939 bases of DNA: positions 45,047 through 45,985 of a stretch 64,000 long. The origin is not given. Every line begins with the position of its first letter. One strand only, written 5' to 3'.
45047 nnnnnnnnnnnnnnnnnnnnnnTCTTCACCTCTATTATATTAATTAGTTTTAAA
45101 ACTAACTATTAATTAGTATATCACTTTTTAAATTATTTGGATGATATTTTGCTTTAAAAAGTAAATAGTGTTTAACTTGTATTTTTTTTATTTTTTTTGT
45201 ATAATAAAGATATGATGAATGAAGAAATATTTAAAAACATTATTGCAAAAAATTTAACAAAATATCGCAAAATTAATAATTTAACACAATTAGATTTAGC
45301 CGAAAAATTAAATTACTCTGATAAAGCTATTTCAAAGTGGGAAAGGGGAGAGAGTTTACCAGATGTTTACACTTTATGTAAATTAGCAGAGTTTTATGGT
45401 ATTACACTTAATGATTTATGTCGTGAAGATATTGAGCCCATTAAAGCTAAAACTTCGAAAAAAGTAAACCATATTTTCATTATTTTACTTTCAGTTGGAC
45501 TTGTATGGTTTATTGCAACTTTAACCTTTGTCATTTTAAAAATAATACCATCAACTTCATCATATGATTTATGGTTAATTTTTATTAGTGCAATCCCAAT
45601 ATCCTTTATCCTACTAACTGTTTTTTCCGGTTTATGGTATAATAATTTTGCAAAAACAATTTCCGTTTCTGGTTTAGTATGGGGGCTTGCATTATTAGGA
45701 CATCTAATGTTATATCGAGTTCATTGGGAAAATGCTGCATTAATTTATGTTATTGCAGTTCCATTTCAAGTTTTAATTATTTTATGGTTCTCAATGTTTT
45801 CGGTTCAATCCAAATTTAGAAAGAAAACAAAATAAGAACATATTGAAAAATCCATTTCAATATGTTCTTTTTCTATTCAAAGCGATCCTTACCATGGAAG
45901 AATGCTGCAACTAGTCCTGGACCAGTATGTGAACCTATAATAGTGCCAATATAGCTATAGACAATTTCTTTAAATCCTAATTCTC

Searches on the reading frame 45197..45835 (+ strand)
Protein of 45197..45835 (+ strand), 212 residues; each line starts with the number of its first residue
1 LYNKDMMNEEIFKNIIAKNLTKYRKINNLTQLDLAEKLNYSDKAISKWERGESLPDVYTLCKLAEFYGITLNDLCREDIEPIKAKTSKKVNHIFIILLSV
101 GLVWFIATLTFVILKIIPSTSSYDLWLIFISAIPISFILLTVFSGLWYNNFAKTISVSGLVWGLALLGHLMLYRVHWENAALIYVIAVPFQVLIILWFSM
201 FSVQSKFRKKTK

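Call 56: search_protein_families(library=pfam, proteins=[window:45197-45835:+], max_evalue=0.001)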
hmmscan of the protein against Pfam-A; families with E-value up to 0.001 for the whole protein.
window:45197-45835:+ (212 aa): 3 families
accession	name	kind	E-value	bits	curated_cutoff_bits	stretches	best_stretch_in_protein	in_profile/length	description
PF01381.28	HTH_3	-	4.1e-14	52.8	23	1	22-74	3-55/55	Helix-turn-helix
PF12844.13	HTH_19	-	4.4e-10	39.7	30.2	1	18-74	2-58/64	Helix-turn-helix domain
PF13560.12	HTH_31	-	5.8e-06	27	27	1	21-70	7-57/64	Helix-turn-helix domain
